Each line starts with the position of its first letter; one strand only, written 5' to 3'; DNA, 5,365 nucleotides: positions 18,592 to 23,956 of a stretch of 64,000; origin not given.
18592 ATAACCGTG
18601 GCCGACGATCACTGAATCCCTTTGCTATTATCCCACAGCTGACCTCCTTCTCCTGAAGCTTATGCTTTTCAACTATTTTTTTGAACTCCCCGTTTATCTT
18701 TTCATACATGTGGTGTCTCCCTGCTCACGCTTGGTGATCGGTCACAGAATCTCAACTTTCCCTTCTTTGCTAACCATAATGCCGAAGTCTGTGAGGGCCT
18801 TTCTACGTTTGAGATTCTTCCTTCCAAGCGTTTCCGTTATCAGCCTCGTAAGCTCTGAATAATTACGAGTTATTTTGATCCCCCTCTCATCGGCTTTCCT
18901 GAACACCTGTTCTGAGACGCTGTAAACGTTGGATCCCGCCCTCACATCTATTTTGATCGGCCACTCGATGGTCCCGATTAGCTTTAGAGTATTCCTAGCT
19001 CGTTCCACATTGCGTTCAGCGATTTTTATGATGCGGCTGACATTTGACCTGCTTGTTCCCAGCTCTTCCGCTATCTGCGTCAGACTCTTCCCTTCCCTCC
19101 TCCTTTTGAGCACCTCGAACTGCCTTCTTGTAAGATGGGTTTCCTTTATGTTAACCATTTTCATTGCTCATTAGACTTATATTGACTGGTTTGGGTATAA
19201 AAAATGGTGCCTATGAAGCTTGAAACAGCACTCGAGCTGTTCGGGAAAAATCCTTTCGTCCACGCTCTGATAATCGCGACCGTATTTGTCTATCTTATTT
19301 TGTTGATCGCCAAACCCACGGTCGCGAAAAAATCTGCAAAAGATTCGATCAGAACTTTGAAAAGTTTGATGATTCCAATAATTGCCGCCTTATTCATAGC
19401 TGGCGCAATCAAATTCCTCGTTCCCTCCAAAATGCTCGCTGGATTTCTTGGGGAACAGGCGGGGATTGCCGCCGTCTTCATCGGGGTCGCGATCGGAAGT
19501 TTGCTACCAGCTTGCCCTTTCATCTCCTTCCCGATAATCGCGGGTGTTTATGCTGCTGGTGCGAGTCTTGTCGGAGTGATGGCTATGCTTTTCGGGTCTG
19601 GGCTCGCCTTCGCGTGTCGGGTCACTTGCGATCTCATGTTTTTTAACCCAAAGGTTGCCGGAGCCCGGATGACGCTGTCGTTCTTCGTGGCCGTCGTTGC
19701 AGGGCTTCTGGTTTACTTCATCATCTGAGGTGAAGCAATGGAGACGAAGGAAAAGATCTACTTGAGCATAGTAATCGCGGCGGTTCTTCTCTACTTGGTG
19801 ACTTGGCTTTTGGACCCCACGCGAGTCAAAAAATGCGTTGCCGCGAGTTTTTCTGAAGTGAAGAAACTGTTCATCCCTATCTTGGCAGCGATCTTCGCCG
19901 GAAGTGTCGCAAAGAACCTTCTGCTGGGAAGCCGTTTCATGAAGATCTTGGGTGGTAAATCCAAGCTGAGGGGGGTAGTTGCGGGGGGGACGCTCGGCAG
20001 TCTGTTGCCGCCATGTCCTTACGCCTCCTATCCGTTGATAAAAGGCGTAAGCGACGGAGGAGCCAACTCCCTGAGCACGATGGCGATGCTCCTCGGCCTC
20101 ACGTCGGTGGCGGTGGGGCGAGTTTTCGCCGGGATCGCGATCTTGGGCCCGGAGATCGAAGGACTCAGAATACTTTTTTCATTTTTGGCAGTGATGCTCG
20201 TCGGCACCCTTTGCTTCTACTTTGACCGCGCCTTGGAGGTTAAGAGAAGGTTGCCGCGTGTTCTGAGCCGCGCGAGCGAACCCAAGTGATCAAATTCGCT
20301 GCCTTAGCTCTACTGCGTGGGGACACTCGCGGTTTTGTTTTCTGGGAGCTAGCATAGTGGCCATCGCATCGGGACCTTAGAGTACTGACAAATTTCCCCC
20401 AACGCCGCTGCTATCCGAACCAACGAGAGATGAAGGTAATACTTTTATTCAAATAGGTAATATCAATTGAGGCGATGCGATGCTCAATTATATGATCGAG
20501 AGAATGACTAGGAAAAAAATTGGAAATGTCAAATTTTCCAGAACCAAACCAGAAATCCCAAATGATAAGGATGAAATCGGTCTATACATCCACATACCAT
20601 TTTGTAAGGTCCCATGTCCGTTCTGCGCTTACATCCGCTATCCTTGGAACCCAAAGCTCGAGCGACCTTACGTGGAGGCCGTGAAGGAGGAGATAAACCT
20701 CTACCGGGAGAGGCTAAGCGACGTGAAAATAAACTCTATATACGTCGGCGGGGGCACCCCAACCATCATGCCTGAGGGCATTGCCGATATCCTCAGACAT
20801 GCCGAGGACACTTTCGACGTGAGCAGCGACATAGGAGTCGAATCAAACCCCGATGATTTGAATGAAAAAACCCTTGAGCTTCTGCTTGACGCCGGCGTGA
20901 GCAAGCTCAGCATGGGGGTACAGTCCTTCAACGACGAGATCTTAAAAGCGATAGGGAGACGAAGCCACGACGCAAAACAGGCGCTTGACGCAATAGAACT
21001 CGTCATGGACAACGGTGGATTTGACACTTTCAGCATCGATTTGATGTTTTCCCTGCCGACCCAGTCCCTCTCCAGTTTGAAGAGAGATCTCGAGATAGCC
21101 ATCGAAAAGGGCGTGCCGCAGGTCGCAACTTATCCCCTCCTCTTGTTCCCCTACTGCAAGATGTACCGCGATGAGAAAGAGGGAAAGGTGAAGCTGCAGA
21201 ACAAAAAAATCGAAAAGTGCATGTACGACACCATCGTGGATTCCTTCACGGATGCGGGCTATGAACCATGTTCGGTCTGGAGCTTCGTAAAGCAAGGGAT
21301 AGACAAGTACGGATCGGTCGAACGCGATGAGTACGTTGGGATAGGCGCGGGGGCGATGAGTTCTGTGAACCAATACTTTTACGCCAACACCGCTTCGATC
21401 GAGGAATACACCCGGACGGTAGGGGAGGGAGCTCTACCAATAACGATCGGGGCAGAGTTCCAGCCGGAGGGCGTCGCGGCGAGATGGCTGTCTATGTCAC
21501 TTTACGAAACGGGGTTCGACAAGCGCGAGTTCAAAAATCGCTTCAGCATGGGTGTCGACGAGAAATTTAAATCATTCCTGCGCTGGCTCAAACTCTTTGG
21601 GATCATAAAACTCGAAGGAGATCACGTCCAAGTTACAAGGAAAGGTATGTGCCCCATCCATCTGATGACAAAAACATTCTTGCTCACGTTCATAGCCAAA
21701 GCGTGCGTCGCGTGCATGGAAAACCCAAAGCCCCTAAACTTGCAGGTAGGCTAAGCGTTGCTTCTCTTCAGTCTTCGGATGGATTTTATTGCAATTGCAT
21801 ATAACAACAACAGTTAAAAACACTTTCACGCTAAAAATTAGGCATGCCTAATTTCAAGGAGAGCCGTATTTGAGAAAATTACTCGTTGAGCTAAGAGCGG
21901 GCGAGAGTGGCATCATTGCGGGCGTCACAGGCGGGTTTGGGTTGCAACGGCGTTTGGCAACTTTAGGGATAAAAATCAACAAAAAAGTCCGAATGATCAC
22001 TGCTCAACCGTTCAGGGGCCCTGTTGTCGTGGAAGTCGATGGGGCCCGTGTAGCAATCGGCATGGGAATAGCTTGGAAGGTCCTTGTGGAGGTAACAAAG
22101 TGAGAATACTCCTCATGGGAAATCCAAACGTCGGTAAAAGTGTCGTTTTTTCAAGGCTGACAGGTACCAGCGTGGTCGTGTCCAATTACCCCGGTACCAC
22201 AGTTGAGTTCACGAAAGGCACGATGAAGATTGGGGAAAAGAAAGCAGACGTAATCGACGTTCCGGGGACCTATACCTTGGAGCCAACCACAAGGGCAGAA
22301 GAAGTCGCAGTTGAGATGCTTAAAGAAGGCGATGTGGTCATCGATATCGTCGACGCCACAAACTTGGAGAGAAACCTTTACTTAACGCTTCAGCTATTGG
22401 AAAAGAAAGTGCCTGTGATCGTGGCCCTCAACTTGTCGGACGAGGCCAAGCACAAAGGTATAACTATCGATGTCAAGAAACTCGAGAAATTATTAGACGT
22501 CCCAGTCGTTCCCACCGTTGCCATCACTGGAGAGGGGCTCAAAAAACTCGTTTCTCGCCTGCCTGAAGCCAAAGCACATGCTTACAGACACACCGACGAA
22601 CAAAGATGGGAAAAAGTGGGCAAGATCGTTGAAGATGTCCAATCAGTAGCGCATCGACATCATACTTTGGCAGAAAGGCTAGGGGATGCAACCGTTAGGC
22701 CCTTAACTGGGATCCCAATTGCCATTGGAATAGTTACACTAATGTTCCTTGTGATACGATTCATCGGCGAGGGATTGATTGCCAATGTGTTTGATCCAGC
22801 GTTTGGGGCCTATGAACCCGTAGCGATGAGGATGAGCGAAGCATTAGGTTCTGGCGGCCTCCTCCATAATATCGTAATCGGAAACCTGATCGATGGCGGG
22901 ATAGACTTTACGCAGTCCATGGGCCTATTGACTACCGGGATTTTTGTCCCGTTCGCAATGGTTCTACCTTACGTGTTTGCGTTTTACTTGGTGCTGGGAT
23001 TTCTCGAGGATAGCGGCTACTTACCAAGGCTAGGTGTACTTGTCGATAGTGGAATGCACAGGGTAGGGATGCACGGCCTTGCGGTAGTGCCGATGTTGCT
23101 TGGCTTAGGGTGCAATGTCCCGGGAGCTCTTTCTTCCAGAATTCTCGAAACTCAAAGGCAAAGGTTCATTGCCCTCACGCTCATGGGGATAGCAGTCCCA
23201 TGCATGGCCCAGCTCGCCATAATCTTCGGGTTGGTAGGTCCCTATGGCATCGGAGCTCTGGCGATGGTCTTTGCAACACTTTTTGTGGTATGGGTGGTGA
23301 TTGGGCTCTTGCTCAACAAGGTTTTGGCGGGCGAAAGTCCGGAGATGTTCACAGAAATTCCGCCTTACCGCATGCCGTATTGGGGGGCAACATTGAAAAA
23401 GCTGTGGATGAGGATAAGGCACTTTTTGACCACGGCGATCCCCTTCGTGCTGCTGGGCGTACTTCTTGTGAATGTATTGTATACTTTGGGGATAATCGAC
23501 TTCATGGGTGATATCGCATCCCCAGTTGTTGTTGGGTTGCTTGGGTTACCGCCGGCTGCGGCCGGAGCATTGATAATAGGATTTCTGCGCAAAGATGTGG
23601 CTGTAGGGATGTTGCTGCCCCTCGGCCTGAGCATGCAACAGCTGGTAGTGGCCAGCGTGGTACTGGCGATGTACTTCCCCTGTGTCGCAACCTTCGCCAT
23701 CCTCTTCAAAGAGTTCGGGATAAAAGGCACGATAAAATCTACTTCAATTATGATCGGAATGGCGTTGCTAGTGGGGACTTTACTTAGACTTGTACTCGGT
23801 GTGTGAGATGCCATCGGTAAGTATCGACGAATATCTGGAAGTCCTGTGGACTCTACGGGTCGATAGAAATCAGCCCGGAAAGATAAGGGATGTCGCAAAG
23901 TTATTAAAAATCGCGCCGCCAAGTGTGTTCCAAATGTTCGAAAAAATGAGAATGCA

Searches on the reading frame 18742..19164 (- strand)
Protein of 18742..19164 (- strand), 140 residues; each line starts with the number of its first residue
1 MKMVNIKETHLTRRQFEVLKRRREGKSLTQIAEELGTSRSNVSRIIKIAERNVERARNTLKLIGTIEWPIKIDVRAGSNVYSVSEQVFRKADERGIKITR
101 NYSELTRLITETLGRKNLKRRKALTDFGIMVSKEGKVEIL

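Call 5: search_protein_families(library=pfam, proteins=[window:18742-19164:-])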
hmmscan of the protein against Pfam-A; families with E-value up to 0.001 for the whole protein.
window:18742-19164:- (140 aa): 13 families
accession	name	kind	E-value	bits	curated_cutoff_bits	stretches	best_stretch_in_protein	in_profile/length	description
PF14601.11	TFX_C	-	4.2e-16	59.1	27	1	56-139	1-83/83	DNA_binding protein, TFX, C-term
PF04545.22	Sigma70_r4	-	1.1e-06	28.5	24.1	1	10-49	4-44/50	Sigma-70, region 4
PF13384.12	HTH_23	-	5.1e-06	26.6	24.6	1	12-48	4-40/50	Homeodomain-like domain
PF00196.25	GerE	-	1.5e-05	25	23.5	1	10-43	2-35/57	Bacterial regulatory proteins, luxR family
PF08281.18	Sigma70_r4_2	-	2.2e-05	24.4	25.7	1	10-44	10-45/54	Sigma-70, region 4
PF09339.16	HTH_IclR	-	9.5e-05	22.5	22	1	17-46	10-39/52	IclR helix-turn-helix domain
PF13518.12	HTH_28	-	9.9e-05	22.8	25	1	17-50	4-37/52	Helix-turn-helix domain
PF02796.21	HTH_7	-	0.00012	22.6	23.8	1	14-45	10-41/45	Helix-turn-helix domain of resolvase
PF01047.28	MarR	-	0.00033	20.9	24.6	1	11-47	1-39/59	MarR family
PF12802.13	MarR_2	-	0.00061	20.3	27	0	19-47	14-42/61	MarR family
PF01381.28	HTH_3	-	0.00071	20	23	0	19-46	1-30/55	Helix-turn-helix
PF04297.20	UPF0122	-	0.00072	20.2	22.7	0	5-64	12-72/101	Putative helix-turn-helix protein, YlxM / p13 like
PF13560.12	HTH_31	-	0.00091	19.9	27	0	21-45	10-34/64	Helix-turn-helix domain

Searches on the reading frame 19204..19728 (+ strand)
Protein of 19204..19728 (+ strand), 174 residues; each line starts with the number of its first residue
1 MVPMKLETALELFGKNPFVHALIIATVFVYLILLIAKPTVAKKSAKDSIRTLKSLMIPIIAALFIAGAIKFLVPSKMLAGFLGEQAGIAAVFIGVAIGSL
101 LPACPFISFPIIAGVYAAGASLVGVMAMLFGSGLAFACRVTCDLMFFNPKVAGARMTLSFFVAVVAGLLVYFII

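Call 5: search_protein_families(library=pfam, proteins=[window:19204-19728:+])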
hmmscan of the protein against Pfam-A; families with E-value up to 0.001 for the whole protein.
window:19204-19728:+ (174 aa): 1 family
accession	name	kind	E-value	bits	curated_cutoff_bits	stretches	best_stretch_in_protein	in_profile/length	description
PF03773.19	ArsP_1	-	6.2e-09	35.9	32.3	1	56-171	17-132/294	Predicted permease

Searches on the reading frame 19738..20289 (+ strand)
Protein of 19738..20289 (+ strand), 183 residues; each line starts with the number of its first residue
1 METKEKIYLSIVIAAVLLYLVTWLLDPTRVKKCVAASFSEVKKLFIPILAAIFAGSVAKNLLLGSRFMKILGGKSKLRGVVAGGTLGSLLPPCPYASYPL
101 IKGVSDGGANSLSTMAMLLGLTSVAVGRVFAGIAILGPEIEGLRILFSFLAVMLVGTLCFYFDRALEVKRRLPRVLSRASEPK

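Call 5: search_protein_families(library=pfam, proteins=[window:19738-20289:+])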
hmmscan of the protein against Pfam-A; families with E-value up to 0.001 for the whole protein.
window:19738-20289:+ (183 aa): 1 family
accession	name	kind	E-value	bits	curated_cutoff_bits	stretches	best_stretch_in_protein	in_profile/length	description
PF03773.19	ArsP_1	-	9.7e-10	38.5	32.3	1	43-163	15-135/294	Predicted permease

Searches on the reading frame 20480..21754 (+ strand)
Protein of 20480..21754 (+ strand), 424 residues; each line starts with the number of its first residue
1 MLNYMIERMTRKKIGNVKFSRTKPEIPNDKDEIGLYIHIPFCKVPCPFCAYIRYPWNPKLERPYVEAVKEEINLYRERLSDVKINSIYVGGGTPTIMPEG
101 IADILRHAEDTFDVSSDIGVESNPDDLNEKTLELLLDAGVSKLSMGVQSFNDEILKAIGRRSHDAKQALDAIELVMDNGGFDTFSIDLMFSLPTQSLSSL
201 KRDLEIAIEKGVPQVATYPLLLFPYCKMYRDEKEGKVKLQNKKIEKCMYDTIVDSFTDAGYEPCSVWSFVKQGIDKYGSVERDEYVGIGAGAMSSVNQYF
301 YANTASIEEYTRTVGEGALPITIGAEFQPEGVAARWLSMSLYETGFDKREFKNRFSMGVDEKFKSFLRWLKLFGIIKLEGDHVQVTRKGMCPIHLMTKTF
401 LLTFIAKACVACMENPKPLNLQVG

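Call 5: search_protein_families(library=pfam, proteins=[window:20480-21754:+])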
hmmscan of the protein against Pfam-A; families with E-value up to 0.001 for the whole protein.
window:20480-21754:+ (424 aa): 1 family
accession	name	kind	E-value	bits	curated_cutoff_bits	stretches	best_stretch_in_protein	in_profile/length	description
PF04055.27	Radical_SAM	-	1.9e-25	90.4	29.5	1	36-204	1-163/166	Radical SAM superfamily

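Call 71: search_protein_families(library=ncbifam, proteins=[window:20480-21751:+], max_evalue=0.01)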
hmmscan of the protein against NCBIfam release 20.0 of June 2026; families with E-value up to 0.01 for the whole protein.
window:20480-21751:+ (424 aa): 29 families (the best 25 are shown)
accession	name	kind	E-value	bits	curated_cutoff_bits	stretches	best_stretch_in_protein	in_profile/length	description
NF006385.0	PRK08629.1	equivalog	3.6e-72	243.5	355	1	3-401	23-414/439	coproporphyrinogen III oxidase family protein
NF006067.1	PRK08208.1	equivalog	1.2e-55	189.3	380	1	28-400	31-414/427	STM4012 family radical SAM protein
TIGR04107.1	rSAM_HutW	equivalog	1.9e-53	181.8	400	1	32-396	39-410/419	heme anaerobic degradation radical SAM methyltransferase ChuW/HutW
TIGR00539.1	hemN_rel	equivalog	7.3e-52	176.6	205.4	1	35-313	3-281/361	radical SAM family heme chaperone HemW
TIGR00538.1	hemN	equivalog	6.8e-41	140.5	324.95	1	28-400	45-438/454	oxygen-independent coproporphyrinogen III oxidase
NF005133.0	PRK06582.1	equivalog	9.5e-35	120.3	597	1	30-296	9-278/390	coproporphyrinogen III oxidase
TIGR03994.1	rSAM_HemZ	equivalog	4.8e-34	118.2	321.4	1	29-263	81-317/401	coproporphyrinogen dehydrogenase HemZ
NF004567.0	PRK05904.1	equivalog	2.9e-29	102.4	355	1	34-311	8-282/353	coproporphyrinogen III oxidase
NF006064.0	PRK08207.2-2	equivalog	1.1e-27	97.2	504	1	24-252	137-370/465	coproporphyrinogen III oxidase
NF006061.0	PRK08207.1-4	equivalog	3.4e-24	85.5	702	1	24-264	165-410/501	coproporphyrinogen III oxidase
NF006060.0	PRK08207.1-3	equivalog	9.1e-23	80.8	653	1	24-231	141-355/477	coproporphyrinogen III oxidase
NF006063.0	PRK08207.2-1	equivalog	1.2e-19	70.4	1074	1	26-215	186-380/518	coproporphyrinogen III oxidase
NF006059.0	PRK08207.1-1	equivalog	3.5e-18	65.6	1012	1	24-237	163-383/496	coproporphyrinogen III oxidase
NF006066.0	PRK08207.2-5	equivalog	1.7e-14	53.4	1117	1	31-206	189-370/518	coproporphyrinogen III oxidase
NF006062.0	PRK08207.1-5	equivalog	4.9e-14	52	1007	1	26-203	142-326/476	coproporphyrinogen III oxidase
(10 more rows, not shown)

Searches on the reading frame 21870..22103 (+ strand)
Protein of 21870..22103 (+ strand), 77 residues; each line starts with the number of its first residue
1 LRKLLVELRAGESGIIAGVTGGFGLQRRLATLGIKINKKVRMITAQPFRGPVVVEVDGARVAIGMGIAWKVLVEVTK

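Call 5: search_protein_families(library=pfam, proteins=[window:21870-22103:+])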
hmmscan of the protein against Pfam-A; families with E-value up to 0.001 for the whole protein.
window:21870-22103:+ (77 aa): 1 family
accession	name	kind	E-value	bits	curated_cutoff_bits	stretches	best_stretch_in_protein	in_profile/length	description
PF04023.20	FeoA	-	1.5e-18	67.1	23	1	5-74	3-73/74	FeoA domain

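Call 71: search_protein_families(library=ncbifam, proteins=[window:21870-22100:+], max_evalue=0.01)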
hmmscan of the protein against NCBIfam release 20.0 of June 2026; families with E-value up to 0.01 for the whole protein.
window:21870-22100:+ (77 aa): 0 families

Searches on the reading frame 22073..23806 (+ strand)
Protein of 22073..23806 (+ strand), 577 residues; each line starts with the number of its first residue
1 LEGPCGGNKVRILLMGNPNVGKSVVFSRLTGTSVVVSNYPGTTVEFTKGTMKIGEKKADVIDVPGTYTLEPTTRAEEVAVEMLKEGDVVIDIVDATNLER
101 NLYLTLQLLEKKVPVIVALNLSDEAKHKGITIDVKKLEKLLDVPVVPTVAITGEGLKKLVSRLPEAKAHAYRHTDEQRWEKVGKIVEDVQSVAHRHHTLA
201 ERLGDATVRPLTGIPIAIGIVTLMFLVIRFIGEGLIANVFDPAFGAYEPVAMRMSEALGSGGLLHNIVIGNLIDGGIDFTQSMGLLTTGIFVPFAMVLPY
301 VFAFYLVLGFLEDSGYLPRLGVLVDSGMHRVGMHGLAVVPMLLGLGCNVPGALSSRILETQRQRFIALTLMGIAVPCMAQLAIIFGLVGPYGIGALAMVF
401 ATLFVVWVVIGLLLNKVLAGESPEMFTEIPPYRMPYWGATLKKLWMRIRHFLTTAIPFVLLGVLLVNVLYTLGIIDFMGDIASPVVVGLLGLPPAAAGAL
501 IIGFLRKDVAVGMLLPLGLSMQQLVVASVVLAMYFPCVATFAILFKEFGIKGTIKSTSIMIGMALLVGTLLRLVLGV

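Call 5: search_protein_families(library=pfam, proteins=[window:22073-23806:+])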
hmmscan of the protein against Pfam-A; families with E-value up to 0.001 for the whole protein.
window:22073-23806:+ (577 aa): 6 families
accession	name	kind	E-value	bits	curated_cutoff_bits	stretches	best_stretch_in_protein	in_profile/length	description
PF02421.24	FeoB_N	-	9.9e-55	184.8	27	1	11-161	2-154/156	Ferrous iron transport protein B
PF07670.19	Gate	-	5.6e-32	110.7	29.6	2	295-390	2-103/104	Nucleoside recognition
PF01926.29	MMR_HSR1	-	2.3e-18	66.8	21.9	1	11-120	1-112/113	50S ribosome-binding GTPase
PF07664.17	FeoB_C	-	1.3e-11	44.5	26.6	1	398-447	3-54/54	Ferrous iron transport protein B C terminus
PF00025.27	Arf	-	0.00027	20.9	22.3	1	8-163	13-170/174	ADP-ribosylation factor family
PF00009.33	GTP_EFTU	-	0.00038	20.5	26.5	1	41-163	54-182/188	Elongation factor Tu GTP binding domain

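Call 71: search_protein_families(library=ncbifam, proteins=[window:22100-23803:+], max_evalue=0.01)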
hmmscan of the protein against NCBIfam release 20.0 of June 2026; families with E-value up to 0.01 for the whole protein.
window:22100-23803:+ (568 aa): 23 families
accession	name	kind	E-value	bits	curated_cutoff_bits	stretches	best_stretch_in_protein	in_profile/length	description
TIGR00437.1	feoB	equivalog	1.2e-108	364.4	315.65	2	7-174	1-170/594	ferrous iron transport protein B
NF007105.0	PRK09554.1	equivalog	3.3e-60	204.1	683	2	3-159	6-168/772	Fe(2+) transporter permease subunit FeoB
TIGR03594.1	GTPase_EngA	equivalog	4.5e-16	58.9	306.7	1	2-164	2-166/432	ribosome biogenesis GTPase Der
TIGR00231.1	small_GTP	domain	5.6e-16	58.7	42.5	1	1-151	4-159/164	GTP-binding protein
NF000908.1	PRK00089.1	equivalog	2.2e-13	50.1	237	1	4-156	7-165/291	GTPase Era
TIGR00436.1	era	equivalog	7.7e-12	45.1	116.25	1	2-154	2-159/270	GTPase Era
TIGR03918.1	GTP_HydF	equivalog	3.8e-11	42.4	325.55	1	2-161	9-170/392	[FeFe] hydrogenase H-cluster maturation GTPase HydF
NF003661.0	PRK05291.1-3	equivalog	1.9e-10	40.7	380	1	1-167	217-379/448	tRNA uridine-5-carboxymethylaminomethyl(34) synthesis GTPase MnmE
TIGR02729.1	Obg_CgtA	equivalog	1e-08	34.6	280.25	1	5-154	162-324/329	Obg family GTPase CgtA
TIGR00450.1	mnmE_trmE_thdF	equivalog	7.3e-08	31.9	252.6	1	2-119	211-332/446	tRNA uridine-5-carboxymethylaminomethyl(34) synthesis GTPase MnmE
NF008955.0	PRK12297.1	equivalog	1.2e-07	31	406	1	5-167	164-337/429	GTPase ObgE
NF002828.0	PRK03003.1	equivalog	2.3e-07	29.8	631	1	2-56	215-270/477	ribosome biogenesis GTPase Der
NF008956.1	PRK12299.1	equivalog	2.7e-07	29.9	300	1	5-155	163-322/327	GTPase ObgE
NF007171.0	PRK09602.1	subfamily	3e-07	29.6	387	1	2-42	4-44/397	YchF-related putative GTPase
TIGR03596.1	GTPase_YlqF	equivalog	4.2e-07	29.6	208.2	1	1-71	119-185/276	ribosome biogenesis GTPase YlqF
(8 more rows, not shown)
